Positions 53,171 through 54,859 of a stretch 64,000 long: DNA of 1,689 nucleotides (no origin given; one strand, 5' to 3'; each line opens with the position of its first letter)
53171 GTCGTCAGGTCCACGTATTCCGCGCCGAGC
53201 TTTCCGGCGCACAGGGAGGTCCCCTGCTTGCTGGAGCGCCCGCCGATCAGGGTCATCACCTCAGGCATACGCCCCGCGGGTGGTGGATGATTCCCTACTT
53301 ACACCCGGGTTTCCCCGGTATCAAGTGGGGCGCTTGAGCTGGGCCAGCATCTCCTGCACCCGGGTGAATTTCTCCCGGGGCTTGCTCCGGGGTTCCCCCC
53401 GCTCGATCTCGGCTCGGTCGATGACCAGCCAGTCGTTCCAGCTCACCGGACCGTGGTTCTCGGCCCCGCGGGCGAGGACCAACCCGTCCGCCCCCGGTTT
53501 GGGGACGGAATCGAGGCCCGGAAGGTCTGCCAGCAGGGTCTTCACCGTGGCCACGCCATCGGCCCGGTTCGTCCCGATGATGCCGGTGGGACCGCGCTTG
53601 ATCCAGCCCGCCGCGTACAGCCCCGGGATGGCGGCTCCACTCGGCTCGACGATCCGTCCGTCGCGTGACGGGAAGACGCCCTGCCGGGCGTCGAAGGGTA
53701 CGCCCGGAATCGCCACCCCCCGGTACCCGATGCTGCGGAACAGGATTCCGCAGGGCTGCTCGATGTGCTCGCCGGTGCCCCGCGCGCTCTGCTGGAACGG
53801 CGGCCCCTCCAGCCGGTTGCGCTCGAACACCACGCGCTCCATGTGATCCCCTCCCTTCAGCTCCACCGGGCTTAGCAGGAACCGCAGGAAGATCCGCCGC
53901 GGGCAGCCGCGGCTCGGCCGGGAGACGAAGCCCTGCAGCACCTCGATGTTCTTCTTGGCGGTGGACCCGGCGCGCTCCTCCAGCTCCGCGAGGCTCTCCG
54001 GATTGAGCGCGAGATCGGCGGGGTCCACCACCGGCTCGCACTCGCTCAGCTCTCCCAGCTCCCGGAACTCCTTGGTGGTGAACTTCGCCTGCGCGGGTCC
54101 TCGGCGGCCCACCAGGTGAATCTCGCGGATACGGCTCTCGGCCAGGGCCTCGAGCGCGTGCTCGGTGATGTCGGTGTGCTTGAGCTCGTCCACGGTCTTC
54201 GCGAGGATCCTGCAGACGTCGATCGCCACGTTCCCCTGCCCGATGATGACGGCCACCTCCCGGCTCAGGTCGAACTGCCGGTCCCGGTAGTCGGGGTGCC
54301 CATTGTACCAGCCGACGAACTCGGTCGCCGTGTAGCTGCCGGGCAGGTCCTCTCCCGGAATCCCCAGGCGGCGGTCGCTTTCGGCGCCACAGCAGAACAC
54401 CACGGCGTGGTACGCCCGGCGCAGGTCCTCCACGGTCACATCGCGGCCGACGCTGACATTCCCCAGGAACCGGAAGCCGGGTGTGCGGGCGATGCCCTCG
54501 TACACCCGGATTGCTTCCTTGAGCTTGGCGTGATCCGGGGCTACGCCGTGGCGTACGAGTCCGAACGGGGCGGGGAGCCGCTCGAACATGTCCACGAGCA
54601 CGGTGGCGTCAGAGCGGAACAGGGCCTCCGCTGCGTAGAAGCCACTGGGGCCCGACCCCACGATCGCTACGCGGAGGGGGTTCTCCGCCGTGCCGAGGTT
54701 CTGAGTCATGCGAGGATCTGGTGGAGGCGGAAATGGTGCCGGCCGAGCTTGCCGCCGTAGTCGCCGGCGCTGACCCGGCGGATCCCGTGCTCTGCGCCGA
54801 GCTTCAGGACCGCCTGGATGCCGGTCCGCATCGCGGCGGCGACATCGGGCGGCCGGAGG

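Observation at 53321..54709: FprA/adrenodoxin-reductase-type NADPH flavoprotein translationally coupled into the fhc/fwd operon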

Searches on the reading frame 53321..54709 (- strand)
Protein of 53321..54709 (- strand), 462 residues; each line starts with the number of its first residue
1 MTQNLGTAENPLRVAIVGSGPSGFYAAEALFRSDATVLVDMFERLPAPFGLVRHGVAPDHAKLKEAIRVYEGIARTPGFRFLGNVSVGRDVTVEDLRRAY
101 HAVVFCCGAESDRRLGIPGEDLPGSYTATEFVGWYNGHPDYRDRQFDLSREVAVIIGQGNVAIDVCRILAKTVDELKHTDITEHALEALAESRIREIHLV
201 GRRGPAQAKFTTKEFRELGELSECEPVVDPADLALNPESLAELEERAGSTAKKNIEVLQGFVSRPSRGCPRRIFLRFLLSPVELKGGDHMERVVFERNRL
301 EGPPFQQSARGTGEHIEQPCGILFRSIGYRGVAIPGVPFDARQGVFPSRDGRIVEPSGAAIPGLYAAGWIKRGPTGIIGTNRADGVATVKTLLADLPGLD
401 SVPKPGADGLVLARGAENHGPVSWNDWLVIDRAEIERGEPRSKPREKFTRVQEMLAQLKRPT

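Call 7: search_protein_families(library=pfam, proteins=[window:53321-54709:-])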
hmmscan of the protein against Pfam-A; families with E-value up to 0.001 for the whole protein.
window:53321-54709:- (462 aa): 2 families
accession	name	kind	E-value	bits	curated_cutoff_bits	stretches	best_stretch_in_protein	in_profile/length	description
PF07992.20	Pyr_redox_2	-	7.1e-08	32.7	26.1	1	13-186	2-178/291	Pyridine nucleotide-disulphide oxidoreductase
PF13450.12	NAD_binding_8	-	0.00048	20.8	21.9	0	16-62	1-44/68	NAD(P)-binding Rossmann-like domain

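Call 8: search_protein_families(library=ncbifam, proteins=[window:53321-54709:-])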
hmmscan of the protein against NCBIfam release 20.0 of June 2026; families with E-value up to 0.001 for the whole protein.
window:53321-54709:- (462 aa): 15 families
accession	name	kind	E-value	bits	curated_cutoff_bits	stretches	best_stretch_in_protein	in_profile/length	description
NF009409.0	PRK12770.1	subfamily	1.4e-22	80.2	343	1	8-217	15-220/360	putative glutamate synthase subunit beta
TIGR01317.1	GOGAT_sm_gam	subfamily_domain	3.5e-21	75.6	447.7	1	13-164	145-297/485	glutamate synthase small subunit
NF009410.0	PRK12771.1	subfamily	7.8e-20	71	516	1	12-168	139-286/566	NAD(P)-binding protein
NF010590.0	PRK13984.1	equivalog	1.7e-19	69.4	946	1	12-189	289-463/611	putative oxidoreductase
TIGR01316.1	gltA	equivalog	2.5e-19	69.4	471.75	1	12-168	134-290/449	NADPH-dependent glutamate synthase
TIGR01318.1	gltD_gamma_fam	subfamily_domain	4e-17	61.9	482.95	1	10-167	140-299/467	glutamate synthase, small subunit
NF009454.0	PRK12814.1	equivalog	1.1e-16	60.4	916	1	13-168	195-341/657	putative NADPH-dependent glutamate synthase small subunit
NF009414.0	PRK12778.1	equivalog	1.8e-16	59.6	1103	1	9-168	429-588/752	bifunctional dihydroorotate dehydrogenase B NAD binding subunit/NADPH-dependent glutamate synthase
NF009413.0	PRK12775.1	equivalog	9.4e-15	53.5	1895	1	13-198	432-617/1006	putative trifunctional 2-polyprenylphenol hydroxylase/glutamate synthase subunit beta/ferritin domain-containing protein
NF009451.0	PRK12809.1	equivalog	8.4e-14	50.8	1154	1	13-134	312-430/639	formate-dependent uric acid utilization protein YgfT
NF009408.0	PRK12769.1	equivalog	1.3e-13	50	1003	1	12-167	328-485/659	formate-dependent uric acid utilization protein AegA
NF009415.0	PRK12779.1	equivalog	8.1e-13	47.2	1519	1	7-170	303-467/944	putative bifunctional glutamate synthase subunit beta/2-polyprenylphenol hydroxylase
TIGR03315.1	Se_ygfK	equivalog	2.2e-12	45.3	835.3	1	9-179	535-694/1012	putative selenate reductase subunit YgfK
NF041087.1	bile_acid_BaiCD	equivalog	1.1e-07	30.4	825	1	4-193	373-546/642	bile acid Fe-S flavoenzyme BaiCD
NF045599.1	bili_reduct_long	exception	3.3e-05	22.3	750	1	4-130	374-495/641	bilirubin reductase, long form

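Call 9: search_solved_structures(query=window:53321-54709:-, show_alignments=2)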
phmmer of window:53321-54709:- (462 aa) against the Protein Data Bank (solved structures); distinct sequences matched with E-value up to 0.001: 12.
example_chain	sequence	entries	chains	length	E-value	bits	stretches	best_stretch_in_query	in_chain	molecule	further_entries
1lqt_A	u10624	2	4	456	1.7e-115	389.9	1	11-455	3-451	FprA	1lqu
2c7g_A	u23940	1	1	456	2.2e-114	386.2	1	11-455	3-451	NADPH-FERREDOXIN REDUCTASE FPRA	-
1cjc_A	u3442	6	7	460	7.5e-108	364.7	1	7-457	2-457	PROTEIN (ADRENODOXIN REDUCTASE) | ADRENODOXIN REDUCTASE | NADPH:ADRENODOXIN OXIDOREDUCTASE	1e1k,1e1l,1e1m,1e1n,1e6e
4ylf_B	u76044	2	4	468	1.8e-16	63.4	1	12-171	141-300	Dihydropyrimidine dehydrogenase subunit A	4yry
5jca_L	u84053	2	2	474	2.3e-16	63.1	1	6-169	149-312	NADH-dependent Ferredoxin:NADP Oxidoreductase (NfnI) subunit alpha | NADH-dependent Ferredoxin:NADP Oxidoreductase subunit alpha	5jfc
5vj7_A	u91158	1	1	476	7e-16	61.5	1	6-170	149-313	Oxidoreductase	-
9n5u_A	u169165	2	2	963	7.1e-16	61.5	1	12-170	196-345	NfnA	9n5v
7mfm_I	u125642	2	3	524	7.2e-16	61.4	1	12-166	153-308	Glutamate synthase (NADPH) small chain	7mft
8oh5_C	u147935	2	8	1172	2.5e-11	46.4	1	13-200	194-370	Formate dehydrogenase-O, major subunit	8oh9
9bov_A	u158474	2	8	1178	1.1e-10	44.3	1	12-169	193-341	Molybdopterin oxidoreductase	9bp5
2vdc_G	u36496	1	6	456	6.5e-08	35.2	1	9-168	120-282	GLUTAMATE SYNTHASE [NADPH] SMALL CHAIN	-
6s6s_G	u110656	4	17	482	7.4e-08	35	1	9-168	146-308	Glutamate synthase [NADPH] small chain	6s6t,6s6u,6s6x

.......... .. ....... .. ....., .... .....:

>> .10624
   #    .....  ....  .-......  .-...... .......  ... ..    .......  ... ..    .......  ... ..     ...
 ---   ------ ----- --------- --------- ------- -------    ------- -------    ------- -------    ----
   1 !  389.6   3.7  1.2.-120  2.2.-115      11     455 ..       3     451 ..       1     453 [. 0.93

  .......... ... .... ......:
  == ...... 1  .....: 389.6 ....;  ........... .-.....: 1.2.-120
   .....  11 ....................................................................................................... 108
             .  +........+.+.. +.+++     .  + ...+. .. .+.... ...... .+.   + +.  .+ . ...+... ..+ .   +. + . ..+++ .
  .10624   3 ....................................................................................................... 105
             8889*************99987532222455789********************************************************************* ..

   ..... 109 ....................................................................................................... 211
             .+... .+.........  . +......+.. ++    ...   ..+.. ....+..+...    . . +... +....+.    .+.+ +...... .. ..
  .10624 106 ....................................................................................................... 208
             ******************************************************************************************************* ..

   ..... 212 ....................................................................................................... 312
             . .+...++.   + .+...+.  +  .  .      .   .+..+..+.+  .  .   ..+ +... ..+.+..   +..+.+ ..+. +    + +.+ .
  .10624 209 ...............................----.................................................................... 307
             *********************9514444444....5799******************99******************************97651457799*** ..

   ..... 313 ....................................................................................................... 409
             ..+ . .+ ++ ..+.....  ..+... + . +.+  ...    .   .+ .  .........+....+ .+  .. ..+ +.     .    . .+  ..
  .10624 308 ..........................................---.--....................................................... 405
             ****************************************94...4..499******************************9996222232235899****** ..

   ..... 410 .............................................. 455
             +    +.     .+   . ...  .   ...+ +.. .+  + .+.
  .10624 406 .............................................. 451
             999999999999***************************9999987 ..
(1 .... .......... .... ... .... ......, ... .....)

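Call 10: find_homologous_proteins(query=window:53321-54709:-)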
Query window:53321-54709:- (462 aa): 8000 proteins with E <= 0.001 among 8000 candidates; the best 120 are listed.
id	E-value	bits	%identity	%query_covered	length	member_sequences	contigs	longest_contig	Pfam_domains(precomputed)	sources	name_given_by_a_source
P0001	0.0e+0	1050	100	100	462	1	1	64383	PF07992.21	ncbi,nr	ncbi:MAG TPA: FAD-dependent oxidoreductase [Gemmatimonadales bacterium]|nr:FAD-dependent oxidoreduct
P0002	2.4e-277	938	89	100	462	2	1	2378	PF07992.21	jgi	-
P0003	1.7e-269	913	87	100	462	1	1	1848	PF07992.21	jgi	jgi:ferredoxin--NADP+ reductase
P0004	4.7e-263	891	85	100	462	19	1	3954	PF07992.21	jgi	jgi:ferredoxin--NADP+ reductase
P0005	2.2e-238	810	78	99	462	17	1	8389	PF13450.13,PF07992.21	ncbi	-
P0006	3.0e-237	806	77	100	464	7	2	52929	PF13450.13,PF07992.21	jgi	jgi:ferredoxin--NADP+ reductase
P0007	1.1e-236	804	78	99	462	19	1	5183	PF13450.13,PF07992.21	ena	-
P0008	3.5e-235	799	77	98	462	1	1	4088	PF13450.13,PF07992.21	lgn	-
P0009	6.1e-235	799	78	97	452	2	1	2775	PF13450.13,PF07992.21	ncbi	-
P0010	1.1e-234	798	76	99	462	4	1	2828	PF07992.21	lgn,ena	-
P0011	5.4e-234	796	76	98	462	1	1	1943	PF07992.21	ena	-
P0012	6.3e-234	795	77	99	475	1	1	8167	PF13450.13,PF07992.21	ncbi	-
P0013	7.5e-234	795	78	98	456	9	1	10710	PF07992.21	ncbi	-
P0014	1.1e-233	794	77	98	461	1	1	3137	PF07992.21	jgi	jgi:ferredoxin/flavodoxin---NADP+ reductase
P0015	5.1e-233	792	78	97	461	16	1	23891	PF07992.21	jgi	jgi:ferredoxin--NADP+ reductase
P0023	2.5e-227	774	76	98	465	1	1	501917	PF07992.21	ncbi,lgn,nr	ncbi:MAG TPA: FAD-dependent oxidoreductase [Gemmatimonadales bacterium]|nr:FAD-dependent oxidoreduct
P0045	1.9e-217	741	78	91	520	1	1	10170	PF01568.28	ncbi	-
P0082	5.1e-208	710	70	99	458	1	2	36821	PF07992.21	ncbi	ncbi:MAG: FAD-dependent oxidoreductase [Alphaproteobacteria bacterium]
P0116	7.5e-202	690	68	98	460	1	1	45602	PF07992.21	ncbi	ncbi:MAG: NADP oxidoreductase [Acidiferrobacterales bacterium]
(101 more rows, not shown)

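Call 12: find_encoding_contigs(protein=P0045, flank=8000, max_places=3)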
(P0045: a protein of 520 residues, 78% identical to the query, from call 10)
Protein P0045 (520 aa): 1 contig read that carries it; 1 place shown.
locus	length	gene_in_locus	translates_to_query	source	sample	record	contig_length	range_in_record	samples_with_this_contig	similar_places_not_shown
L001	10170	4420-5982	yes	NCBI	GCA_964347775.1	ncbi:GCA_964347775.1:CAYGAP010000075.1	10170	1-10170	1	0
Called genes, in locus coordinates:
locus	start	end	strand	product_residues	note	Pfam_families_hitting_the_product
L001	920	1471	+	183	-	PF08714:Fae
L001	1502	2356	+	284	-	PF09176:Mpt_N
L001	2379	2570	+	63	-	-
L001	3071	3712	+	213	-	PF02655:ATP-grasp_3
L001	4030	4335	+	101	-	PF13237:Fer4_10 (faint), PF12838:Fer4_7 (weak), PF13187:Fer4_9 (weak), PF12797:Fer4_2 (weak), PF12837:Fer4_6 (weak), PF00037:Fer4, PF13484:Fer4_16 (weak), PF11953:DUF3470 (weak), +1 more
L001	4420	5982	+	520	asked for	PF01568:Molydop_binding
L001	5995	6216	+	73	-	-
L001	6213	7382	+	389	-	-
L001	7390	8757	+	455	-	-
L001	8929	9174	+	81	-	-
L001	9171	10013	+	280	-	PF01493:GXGXG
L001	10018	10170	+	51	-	?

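Call 13: find_encoding_contigs(protein=P0082, flank=10000, max_places=3)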
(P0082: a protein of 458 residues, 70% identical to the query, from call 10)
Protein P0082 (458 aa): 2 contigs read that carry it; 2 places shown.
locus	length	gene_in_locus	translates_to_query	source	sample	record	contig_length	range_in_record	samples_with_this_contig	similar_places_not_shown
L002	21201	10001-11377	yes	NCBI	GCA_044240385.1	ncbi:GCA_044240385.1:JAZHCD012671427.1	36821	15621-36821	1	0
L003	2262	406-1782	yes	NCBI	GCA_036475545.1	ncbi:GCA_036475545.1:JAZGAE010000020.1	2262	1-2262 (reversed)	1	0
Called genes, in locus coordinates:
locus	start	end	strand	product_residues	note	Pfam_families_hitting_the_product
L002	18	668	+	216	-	PF00834:Ribul_P_3_epim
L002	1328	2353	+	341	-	PF00274:Glycolytic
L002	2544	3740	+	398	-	PF00278:Orn_DAP_Arg_deC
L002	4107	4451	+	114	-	PF01568:Molydop_binding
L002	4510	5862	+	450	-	-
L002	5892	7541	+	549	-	PF01979:Amidohydro_1 (faint), PF07969:Amidohydro_3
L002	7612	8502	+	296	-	PF01913:FTR, PF02741:FTR_C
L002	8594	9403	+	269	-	PF01493:GXGXG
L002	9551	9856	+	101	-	PF13237:Fer4_10 (weak), PF12838:Fer4_7 (weak), PF12797:Fer4_2 (weak), PF12837:Fer4_6 (weak), PF13237:Fer4_10 (weak), PF00037:Fer4, PF13484:Fer4_16 (weak), PF11953:DUF3470 (weak), +2 more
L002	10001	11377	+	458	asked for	PF07992:Pyr_redox_2 (weak)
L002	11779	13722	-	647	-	PF00009:GTP_EFTU, PF01926:MMR_HSR1 (faint), PF03193:RsgA_GTPase (faint), PF13191:AAA_16 (faint), PF13238:AAA_18 (faint), PF22594:GTP-eEF1A_C, PF01583:APS_kinase, PF13671:AAA_33 (weak), +1 more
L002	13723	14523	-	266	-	PF01507:PAPS_reduct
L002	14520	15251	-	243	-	PF01507:PAPS_reduct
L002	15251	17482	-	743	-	PF03460:NIR_SIR_ferr, PF01077:NIR_SIR, PF03460:NIR_SIR_ferr, PF01077:NIR_SIR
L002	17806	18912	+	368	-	PF02628:COX15-CtaA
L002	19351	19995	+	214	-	PF25084:LbH_EIF2B (faint), PF25087:GMPPB_C (faint), PF00132:Hexapep (weak)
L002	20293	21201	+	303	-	?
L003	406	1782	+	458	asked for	PF07992:Pyr_redox_2 (weak)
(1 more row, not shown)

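Call 15: find_related_loci(query=window:53321-54709:-, collection=genome_contigs, flank=10000)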
Query window:53321-54709:- (462 aa) in genome_contigs; peptide patterns used: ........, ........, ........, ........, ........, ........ (x = any residue, [..] = any of these).
600 stretches matched a pattern (row limit reached: there are more); 592 encode a relative of the query (tblastn E <= 1e-3); the best 80 are kept; 80 distinct loci.
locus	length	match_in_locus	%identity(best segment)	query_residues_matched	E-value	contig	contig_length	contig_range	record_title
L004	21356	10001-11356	76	10-461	0e+0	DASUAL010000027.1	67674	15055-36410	MAG TPA_asm: Gemmatimonadales bacterium isolate SMAG_U2494 k141_555552, whole genome shotgun sequence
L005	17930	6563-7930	68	2-458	0e+0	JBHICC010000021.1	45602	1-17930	MAG: Acidiferrobacterales bacterium isolate FS_2_bin.10 NODE_89_length_45602_cov_7.323139, whole genome shotgun sequence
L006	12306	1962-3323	68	4-458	0e+0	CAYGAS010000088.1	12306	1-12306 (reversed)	MAG TPA_asm: uncultured Nitrospiraceae bacterium isolate ERP108616_co1_40 genome assembly, contig: k119_73697, whole gen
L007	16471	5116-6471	67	7-458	0e+0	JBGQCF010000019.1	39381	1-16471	MAG: Gammaproteobacteria bacterium isolate OBJ2_061818_110_47 k141_559232_length_39381_cov_41.6517, whole genome shotgun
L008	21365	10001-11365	65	3-458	0e+0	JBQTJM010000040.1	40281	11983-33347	MAG: Gammaproteobacteria bacterium isolate SAR169 c_000000132937, whole genome shotgun sequence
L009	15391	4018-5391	66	3-460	0e+0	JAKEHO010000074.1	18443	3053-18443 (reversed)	MAG: Gammaproteobacteria bacterium isolate PMV_7.24 PMV_7.24.k101_651793, whole genome shotgun sequence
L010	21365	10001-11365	62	4-458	0e+0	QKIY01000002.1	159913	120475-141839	MAG: Gammaproteobacteria bacterium isolate SZUA-592 scaffold_87, whole genome shotgun sequence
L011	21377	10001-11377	61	1-458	0e+0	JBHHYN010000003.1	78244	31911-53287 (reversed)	MAG: Gammaproteobacteria bacterium isolate Maj_2_bin.47 NODE_64_length_78244_cov_9.723874, whole genome shotgun sequence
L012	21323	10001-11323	64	6-446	0e+0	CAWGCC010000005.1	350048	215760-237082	MAG: uncultured beta proteobacterium isolate MFD06229.bin.3.483 genome assembly, contig: contig_15854, whole genome shot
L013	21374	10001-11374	61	1-456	0e+0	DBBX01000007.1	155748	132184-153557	MAG TPA_asm: Thiotrichaceae bacterium UBA973 UBA973_contig_534, whole genome shotgun sequence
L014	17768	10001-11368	64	3-458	0e+0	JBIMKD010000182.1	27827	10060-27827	MAG: Chromatiales bacterium isolate Frasassi PCtopBin12 k141_1001646, whole genome shotgun sequence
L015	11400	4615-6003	62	1-459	0e+0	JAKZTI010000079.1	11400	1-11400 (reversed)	MAG: Gammaproteobacteria bacterium isolate Langseth_MAG_00055 Langseth_MAG_00055_000000000079, whole genome shotgun sequ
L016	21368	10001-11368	64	6-461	0e+0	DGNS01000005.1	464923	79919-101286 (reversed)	MAG TPA_asm: Thiotrichaceae bacterium UBA4486 UBA4486_contig_37, whole genome shotgun sequence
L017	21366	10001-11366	68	5-459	0e+0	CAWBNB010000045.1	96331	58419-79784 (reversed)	MAG: uncultured beta proteobacterium isolate MFD02242.bin.1.340 genome assembly, contig: contig_47317, whole genome shot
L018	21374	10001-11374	60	4-459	0e+0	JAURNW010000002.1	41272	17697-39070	MAG: Gammaproteobacteria bacterium isolate SFB_Poly_Co_19 k141_564287, whole genome shotgun sequence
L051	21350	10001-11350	57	5-456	5e-167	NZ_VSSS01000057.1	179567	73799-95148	Bradyrhizobium rifense strain CTAW71 CTAW71_S1_R1__contig_58, whole genome shotgun sequence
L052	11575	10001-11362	58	5-462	3e-165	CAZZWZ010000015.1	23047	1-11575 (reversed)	MAG: uncultured Steroidobacteraceae bacterium isolate Brown_S.bin.5 genome assembly, contig: NODE_108_length_23047_cov_7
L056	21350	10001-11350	58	5-458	5e-164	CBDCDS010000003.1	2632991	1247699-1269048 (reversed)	MAG: Gammaproteobacteria bacterium isolate 7018d805-9e79-4280-bfa5-16e89684b7f5 genome assembly, contig: contig_3, whole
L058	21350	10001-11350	58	6-455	4e-161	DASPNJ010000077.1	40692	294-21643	MAG TPA_asm: Burkholderiales bacterium isolate SMAG_U12118 k141_37085, whole genome shotgun sequence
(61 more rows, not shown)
